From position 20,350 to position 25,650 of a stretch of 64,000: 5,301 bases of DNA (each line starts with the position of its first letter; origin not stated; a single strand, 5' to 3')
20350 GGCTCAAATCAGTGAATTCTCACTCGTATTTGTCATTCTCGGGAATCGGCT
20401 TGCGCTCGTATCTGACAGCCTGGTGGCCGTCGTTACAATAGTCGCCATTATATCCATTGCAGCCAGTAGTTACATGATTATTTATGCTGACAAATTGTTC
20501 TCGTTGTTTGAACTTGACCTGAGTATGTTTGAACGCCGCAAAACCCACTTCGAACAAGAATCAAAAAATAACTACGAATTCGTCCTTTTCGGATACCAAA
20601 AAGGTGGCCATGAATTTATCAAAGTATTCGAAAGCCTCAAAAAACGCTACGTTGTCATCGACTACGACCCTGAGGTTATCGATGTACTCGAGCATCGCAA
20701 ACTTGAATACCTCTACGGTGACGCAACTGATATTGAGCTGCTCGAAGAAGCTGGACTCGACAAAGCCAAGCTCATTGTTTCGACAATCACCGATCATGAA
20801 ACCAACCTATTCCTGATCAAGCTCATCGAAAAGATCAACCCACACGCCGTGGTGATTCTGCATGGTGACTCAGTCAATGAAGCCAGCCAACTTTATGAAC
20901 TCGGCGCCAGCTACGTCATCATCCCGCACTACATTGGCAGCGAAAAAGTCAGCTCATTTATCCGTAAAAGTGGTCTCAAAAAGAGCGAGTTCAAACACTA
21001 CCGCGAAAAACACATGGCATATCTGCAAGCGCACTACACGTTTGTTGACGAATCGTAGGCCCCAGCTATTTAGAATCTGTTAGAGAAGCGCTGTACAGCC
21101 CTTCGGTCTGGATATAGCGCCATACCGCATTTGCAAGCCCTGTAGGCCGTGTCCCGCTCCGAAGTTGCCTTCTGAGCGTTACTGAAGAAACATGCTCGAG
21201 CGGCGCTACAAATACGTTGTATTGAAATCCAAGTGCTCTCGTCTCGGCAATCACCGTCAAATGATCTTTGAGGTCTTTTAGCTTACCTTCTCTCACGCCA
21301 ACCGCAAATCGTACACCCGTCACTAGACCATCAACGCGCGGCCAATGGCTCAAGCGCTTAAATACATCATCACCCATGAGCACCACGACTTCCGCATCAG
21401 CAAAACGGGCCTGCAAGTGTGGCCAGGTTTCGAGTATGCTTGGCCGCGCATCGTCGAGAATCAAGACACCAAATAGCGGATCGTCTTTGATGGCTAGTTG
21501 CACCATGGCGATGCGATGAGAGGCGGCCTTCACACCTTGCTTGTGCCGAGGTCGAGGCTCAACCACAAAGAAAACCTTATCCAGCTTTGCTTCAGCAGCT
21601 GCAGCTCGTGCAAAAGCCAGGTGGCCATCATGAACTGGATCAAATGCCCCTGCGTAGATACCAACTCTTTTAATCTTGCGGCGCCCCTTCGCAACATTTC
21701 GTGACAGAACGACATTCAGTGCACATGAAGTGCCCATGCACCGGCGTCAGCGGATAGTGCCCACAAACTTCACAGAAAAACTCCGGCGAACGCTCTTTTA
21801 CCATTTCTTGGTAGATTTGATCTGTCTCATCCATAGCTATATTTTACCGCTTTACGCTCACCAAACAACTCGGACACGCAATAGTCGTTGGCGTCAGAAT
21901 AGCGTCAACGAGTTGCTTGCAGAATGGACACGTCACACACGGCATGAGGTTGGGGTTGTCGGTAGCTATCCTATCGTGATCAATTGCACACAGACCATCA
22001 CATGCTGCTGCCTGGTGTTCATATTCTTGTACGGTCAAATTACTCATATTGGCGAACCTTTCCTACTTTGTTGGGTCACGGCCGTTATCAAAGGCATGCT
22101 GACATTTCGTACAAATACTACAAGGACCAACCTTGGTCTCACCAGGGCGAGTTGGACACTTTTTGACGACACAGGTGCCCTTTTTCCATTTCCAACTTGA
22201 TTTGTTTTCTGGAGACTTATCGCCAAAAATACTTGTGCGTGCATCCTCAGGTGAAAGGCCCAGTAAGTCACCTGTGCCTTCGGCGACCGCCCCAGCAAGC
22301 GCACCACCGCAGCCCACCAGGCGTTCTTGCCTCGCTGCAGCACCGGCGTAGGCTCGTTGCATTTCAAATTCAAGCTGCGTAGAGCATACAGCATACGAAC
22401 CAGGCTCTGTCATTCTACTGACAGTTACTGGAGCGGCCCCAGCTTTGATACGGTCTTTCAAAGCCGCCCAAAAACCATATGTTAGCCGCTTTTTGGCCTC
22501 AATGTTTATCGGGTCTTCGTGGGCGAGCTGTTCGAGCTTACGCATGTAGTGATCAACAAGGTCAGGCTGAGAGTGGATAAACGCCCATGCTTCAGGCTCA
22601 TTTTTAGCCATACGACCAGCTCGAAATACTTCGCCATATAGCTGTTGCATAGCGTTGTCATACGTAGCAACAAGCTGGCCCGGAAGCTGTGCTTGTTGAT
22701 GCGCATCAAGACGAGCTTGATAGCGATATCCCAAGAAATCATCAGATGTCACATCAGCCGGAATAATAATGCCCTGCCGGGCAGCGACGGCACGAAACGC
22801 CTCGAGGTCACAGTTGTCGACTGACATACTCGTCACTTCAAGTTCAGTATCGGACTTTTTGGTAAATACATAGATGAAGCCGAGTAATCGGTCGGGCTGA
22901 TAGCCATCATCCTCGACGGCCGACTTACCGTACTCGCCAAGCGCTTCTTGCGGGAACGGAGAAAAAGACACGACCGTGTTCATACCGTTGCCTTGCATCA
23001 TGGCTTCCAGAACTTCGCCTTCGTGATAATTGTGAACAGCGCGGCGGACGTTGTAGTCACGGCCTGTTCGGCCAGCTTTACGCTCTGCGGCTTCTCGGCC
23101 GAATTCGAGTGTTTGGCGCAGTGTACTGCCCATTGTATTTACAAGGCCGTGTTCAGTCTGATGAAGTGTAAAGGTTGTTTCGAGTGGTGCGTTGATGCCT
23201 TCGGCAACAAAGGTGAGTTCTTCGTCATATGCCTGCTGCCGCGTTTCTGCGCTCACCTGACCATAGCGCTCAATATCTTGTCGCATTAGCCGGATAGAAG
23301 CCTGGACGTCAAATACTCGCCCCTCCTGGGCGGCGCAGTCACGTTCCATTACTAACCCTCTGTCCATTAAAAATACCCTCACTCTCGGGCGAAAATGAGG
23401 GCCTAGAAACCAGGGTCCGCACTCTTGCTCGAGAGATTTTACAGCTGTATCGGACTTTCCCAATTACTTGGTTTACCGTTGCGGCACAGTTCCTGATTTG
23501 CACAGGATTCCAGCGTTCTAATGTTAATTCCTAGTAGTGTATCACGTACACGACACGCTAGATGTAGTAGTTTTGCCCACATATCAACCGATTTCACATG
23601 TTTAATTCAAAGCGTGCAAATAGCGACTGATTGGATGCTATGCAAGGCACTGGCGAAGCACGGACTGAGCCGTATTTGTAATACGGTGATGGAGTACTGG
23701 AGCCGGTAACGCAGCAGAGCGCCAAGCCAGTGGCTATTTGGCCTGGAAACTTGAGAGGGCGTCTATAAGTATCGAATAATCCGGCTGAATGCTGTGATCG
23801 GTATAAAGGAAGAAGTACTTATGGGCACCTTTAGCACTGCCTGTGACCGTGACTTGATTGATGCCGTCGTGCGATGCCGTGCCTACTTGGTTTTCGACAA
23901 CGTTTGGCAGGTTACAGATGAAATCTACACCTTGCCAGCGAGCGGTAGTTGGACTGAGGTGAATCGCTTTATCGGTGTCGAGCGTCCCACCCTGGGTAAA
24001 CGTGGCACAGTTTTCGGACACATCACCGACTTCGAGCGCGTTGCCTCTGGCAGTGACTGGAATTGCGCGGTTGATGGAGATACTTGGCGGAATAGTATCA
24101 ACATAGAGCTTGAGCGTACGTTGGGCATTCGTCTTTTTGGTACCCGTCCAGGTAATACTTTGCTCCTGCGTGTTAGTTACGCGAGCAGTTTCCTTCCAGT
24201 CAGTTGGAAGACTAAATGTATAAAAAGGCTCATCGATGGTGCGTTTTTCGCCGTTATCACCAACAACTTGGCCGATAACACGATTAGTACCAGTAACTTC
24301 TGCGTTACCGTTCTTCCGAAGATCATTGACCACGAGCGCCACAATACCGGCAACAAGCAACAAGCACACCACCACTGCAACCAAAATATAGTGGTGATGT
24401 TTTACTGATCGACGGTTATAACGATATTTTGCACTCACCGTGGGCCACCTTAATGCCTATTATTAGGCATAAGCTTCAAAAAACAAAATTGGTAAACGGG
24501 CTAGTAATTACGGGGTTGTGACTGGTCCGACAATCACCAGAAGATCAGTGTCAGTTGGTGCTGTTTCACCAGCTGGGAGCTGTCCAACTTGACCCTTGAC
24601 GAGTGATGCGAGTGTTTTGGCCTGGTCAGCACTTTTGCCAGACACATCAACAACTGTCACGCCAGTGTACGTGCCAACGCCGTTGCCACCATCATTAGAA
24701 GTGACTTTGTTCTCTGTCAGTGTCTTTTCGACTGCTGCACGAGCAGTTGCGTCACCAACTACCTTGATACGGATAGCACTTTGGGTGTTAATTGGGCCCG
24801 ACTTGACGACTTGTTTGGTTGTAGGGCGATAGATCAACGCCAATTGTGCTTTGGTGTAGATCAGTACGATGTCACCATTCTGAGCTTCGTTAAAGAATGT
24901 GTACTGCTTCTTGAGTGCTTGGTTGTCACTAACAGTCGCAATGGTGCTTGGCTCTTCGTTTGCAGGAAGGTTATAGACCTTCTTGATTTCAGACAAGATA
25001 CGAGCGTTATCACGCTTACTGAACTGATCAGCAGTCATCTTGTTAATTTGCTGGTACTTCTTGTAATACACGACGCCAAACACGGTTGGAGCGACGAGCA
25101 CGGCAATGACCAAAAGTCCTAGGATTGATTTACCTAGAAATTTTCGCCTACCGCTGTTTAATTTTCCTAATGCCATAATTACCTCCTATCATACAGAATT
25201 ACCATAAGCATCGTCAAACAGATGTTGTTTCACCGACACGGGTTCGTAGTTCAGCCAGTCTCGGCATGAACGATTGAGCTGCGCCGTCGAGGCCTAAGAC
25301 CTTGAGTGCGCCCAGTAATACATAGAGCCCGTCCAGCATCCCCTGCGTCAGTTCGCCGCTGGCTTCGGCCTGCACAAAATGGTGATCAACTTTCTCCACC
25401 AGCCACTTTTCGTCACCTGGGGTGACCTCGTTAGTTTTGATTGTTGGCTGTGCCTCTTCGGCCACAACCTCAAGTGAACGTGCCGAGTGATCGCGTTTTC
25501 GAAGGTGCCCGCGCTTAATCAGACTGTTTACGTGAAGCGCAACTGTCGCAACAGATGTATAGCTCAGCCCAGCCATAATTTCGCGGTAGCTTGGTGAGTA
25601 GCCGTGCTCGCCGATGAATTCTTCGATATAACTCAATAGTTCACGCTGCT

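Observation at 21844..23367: G+C-rich orphan operon of zinc-ribbon proteins with no recognisable function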

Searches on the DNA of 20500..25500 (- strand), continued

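Call 55: search_with_rna_model(model_id=R1, sources=[window, L001, L002, L003, L005, L006, L007, L008, L009, L010, L011, L012, L013, L014, L015, L016, L017, L018, L019, L020, L021, L022, L023, L024, L025, L026, L027, L028, L029, L030, L031, L032, L033, L034, L035, L036, L037, L038, L039, L040, L041, L042, L043, L044, L045, L046, L047, L048, L049, L050, L051, L052, L053], max_evalue=0.1, make_alignment=true)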
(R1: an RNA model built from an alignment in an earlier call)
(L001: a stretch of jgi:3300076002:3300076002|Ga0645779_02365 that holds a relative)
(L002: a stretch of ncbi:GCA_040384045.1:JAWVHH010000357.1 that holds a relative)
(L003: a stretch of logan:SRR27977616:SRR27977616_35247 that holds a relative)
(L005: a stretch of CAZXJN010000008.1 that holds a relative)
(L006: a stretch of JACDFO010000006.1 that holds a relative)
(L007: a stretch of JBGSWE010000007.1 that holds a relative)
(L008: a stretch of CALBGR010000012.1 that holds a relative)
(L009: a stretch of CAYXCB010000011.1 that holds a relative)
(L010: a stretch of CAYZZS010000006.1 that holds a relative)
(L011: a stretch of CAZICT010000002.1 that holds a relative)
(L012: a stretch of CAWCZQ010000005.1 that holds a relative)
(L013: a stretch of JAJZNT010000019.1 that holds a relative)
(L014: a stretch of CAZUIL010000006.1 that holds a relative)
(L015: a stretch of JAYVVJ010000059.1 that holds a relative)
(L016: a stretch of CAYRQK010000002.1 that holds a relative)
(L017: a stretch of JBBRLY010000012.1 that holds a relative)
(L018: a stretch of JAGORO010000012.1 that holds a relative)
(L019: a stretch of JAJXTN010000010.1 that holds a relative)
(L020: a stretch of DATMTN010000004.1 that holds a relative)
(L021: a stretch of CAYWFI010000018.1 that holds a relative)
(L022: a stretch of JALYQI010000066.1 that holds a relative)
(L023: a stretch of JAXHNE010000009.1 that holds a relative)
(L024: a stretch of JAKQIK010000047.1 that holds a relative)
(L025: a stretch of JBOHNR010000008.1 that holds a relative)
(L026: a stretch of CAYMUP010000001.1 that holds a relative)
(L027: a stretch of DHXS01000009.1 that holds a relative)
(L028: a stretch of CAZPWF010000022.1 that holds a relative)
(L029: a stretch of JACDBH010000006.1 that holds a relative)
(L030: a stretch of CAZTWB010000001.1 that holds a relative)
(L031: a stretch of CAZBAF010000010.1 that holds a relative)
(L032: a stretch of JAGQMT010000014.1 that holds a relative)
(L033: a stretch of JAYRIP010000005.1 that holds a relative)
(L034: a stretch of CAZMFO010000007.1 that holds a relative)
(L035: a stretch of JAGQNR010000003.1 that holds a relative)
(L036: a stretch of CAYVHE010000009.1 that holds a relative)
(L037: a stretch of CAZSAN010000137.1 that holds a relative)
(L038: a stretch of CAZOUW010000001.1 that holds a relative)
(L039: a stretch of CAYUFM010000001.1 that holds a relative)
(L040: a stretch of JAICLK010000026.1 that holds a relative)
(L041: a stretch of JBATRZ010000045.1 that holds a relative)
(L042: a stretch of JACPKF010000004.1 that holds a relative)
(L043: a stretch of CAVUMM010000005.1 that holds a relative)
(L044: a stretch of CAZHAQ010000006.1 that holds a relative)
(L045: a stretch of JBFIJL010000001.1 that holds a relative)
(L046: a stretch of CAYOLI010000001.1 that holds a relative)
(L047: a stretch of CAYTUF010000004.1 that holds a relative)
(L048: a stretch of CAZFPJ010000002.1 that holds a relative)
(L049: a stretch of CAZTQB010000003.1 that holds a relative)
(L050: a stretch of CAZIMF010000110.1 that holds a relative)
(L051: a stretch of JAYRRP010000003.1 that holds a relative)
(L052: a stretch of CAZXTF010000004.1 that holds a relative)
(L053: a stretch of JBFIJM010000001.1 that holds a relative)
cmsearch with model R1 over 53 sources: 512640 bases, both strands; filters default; matches with E-value up to 0.1: 52.
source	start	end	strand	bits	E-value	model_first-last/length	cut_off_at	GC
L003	5849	5936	+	98.8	2.5e-29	1-88/88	no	0.45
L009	3836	3922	+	96.4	1.7e-28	1-88/88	no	0.48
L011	3833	3919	+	94.2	9.4e-28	1-88/88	no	0.44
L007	3827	3914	+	93.9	1.2e-27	1-88/88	no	0.43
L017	3849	3934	+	93.2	2.1e-27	1-88/88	no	0.47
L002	5847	5934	+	92.3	4.2e-27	1-88/88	no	0.41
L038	3812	3898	+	89.5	3.7e-26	1-88/88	no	0.38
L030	3827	3911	+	89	5.4e-26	1-88/88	no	0.38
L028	2469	2556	+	88.7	7.1e-26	1-88/88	no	0.42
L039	3866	3953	+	88.5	8.3e-26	1-88/88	no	0.4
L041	720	807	+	86.8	3.1e-25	1-88/88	no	0.49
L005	3823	3910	+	86.1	5.6e-25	1-88/88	no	0.48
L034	3853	3937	+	85.7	7.1e-25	1-88/88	no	0.39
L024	3805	3892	+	84.9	1.3e-24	1-88/88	no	0.42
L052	3819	3904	+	82.7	7.7e-24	1-88/88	no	0.41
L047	3822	3908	+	80.6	3.9e-23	1-88/88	no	0.43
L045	3757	3872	+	77.3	5.2e-22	1-88/88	no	0.42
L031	3797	3884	+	76.4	1e-21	1-88/88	no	0.52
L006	3359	3460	+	76.1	1.4e-21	1-88/88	no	0.43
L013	3778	3882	+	74.6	4.4e-21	1-88/88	no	0.43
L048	3843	3929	+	73.2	1.3e-20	1-88/88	no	0.41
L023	3724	3881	+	70.1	1.5e-19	1-88/88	no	0.47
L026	3747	3846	+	69.5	2.3e-19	1-88/88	no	0.47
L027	3758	3867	+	68.8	4.2e-19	1-88/88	no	0.48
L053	3781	3890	+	65.6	5.2e-18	1-88/88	no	0.37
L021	2442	2526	+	65.1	7.3e-18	1-88/88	no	0.41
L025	3796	3880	+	63.3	3e-17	1-88/88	no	0.45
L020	3838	3937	+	61.4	1.3e-16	1-88/88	no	0.42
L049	3770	3859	+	59.5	6e-16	1-88/88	no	0.42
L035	3768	3879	+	57.4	3.2e-15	1-88/88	no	0.44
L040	3657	3768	+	54.7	2.5e-14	1-88/88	no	0.47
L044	3756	3879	+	54.6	2.7e-14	1-88/88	no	0.42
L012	3792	3889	+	53.7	5.5e-14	1-88/88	no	0.47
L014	3777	3903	+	52.4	1.6e-13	1-88/88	no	0.49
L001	5806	5916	+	50.7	6e-13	1-88/88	no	0.48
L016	3750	3878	+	50.3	8.3e-13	1-88/88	no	0.46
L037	244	342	+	46.7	1.4e-11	1-88/88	no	0.48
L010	3797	3900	+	45.1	4.9e-11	1-88/88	no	0.48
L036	544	721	+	44.9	5.6e-11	1-88/88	no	0.38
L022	3812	3915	+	44.8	5.9e-11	1-88/88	no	0.4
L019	3791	3891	+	42.6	3.5e-10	1-88/88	no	0.45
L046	3824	3924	+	41.8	6.1e-10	1-88/88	no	0.4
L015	2947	3048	+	41.3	9.5e-10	1-88/88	no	0.43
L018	3765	3876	+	39.5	3.9e-09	1-88/88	no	0.4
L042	3777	3864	+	39.4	4.2e-09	20-80/88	no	0.53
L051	3756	3891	+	37.6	1.6e-08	1-88/88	no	0.46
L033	3741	3886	+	37.3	2.2e-08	1-88/88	no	0.42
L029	2386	2567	+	36.8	3.2e-08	1-88/88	no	0.46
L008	3770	3908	+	34.2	2.4e-07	1-88/88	no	0.45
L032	1139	1321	+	34.1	2.7e-07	1-88/88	no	0.34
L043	3466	3702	+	25.4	0.00024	1-88/88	no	0.46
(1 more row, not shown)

Alignment A5: 52 matches aligned to the model, 316 columns, each read 5' to 3' on its own strand. Consensus structure (alignment columns), stored with it:
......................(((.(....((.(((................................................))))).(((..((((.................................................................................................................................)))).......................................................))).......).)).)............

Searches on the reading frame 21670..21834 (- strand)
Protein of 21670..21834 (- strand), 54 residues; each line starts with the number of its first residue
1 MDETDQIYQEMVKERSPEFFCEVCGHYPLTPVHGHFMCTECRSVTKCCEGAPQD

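Call 3: search_protein_families(library=pfam, proteins=[window:21670-21834:-], max_evalue=1)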
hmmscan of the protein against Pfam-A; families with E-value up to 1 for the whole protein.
window:21670-21834:- (54 aa): 2 families
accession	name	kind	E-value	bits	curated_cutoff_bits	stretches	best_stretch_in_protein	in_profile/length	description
PF21362.3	Sina_RING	-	0.0042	17.6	29.3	1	21-48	1-32/35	E3 ubiquitin-protein ligase sina/sinah, RING finger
PF18256.6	HscB_4_cys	-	0.78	10.1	26.2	0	23-42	5-24/27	Co-chaperone HscB tetracysteine metal binding motif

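Call 4: search_protein_families(library=phrogs, proteins=[window:21670-21834:-], max_evalue=1)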
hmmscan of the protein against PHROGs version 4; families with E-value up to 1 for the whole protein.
window:21670-21834:- (54 aa): 2 families
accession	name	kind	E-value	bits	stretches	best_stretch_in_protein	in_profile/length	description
phrog_5034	-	DNA, RNA and nucleotide metabolism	0.011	16.8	1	2-40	16-56/138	NinG/ Rap DNA junction specific endonuclease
phrog_11694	-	unknown function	0.2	12.7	1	4-40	86-121/131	-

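Call 45: search_protein_families(library=ncbifam, proteins=[window:21670-21834:-], max_evalue=0.1)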
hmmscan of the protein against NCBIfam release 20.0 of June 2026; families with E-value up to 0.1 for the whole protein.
window:21670-21834:- (54 aa): 0 families

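Call 61: search_protein_families(library=padloc, proteins=[window:21670-21834:-], max_evalue=0.1)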
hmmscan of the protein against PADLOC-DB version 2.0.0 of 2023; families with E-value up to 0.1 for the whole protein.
window:21670-21834:- (54 aa): 0 families

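Call 78: find_homologous_proteins(query=A6, max_evalue=0.01)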
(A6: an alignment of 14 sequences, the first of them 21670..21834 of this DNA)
Query A6 (14 sequences) (54 aa, profile of the alignment): 269 proteins with E <= 0.01 among 384 candidates; the best 120 are listed.
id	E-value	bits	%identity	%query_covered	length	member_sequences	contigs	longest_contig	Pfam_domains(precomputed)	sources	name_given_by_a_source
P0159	4.7e-27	112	69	100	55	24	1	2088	-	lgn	-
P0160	2.5e-26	109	74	100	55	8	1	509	-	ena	-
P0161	3.0e-26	109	70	98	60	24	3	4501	-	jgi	jgi:Zn finger protein HypA/HybF involved in hydrogenase expression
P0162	3.2e-26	109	67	100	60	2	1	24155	-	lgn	-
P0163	3.6e-26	109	69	96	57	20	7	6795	-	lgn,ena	-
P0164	6.6e-26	108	63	100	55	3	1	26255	-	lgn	-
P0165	9.0e-26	107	71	89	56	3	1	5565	-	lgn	-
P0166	9.1e-26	107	61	100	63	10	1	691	-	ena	-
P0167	9.4e-26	107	65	96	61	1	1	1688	-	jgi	jgi:hypothetical protein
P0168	1.2e-25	107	75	89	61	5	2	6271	-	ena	-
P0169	1.4e-25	107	70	98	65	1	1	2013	-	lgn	-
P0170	2.0e-25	106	63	96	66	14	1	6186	-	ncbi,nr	ncbi:MAG TPA: hypothetical protein VFH39_00115 [Candidatus Saccharimonadales bacterium]|nr:hypotheti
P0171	2.4e-25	106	66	98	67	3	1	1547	-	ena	-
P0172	2.7e-25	106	64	96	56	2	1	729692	-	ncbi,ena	-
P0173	4.2e-25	105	65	94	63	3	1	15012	-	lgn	-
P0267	8.2e-23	98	58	96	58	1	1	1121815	-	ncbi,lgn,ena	-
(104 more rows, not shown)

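Call 88: find_encoding_contigs(protein=P0267, flank=10000, max_places=1)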
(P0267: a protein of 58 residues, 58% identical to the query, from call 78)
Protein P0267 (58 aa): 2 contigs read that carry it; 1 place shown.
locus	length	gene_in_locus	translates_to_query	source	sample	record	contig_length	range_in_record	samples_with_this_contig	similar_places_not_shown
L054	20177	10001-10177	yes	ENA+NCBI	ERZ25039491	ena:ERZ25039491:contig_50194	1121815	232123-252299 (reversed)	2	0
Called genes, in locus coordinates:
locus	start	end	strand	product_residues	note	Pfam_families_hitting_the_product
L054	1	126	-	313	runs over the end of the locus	PF00535:Glycos_transf_2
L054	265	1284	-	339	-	PF00106:adh_short (faint), PF01073:3Beta_HSD, PF01370:Epimerase, PF02719:Polysacc_synt_2, PF04321:RmlD_sub_bind, PF07993:NAD_binding_4 (faint), PF08659:KR (weak), PF16363:GDP_Man_Dehyd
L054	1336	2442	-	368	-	PF13439:Glyco_transf_4, PF20706:GT4-conflict (weak), PF00534:Glycos_transf_1, PF13692:Glyco_trans_1_4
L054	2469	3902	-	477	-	PF13727:CoA_binding_3 (faint), PF02397:Bac_transf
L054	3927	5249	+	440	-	PF04932:Wzy_C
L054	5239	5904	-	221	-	PF00702:Hydrolase, PF12710:HAD (weak), PF13419:HAD_2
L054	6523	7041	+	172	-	PF04138:GtrA_DPMS_TM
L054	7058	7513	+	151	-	PF01726:LexA_DNA_bind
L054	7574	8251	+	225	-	-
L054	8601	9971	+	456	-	-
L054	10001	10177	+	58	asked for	-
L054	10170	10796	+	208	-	PF01467:CTP_transf_like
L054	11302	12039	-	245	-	PF13462:Thioredoxin_4, PF01323:DSBA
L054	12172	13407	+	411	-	-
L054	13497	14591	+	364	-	PF00571:CBS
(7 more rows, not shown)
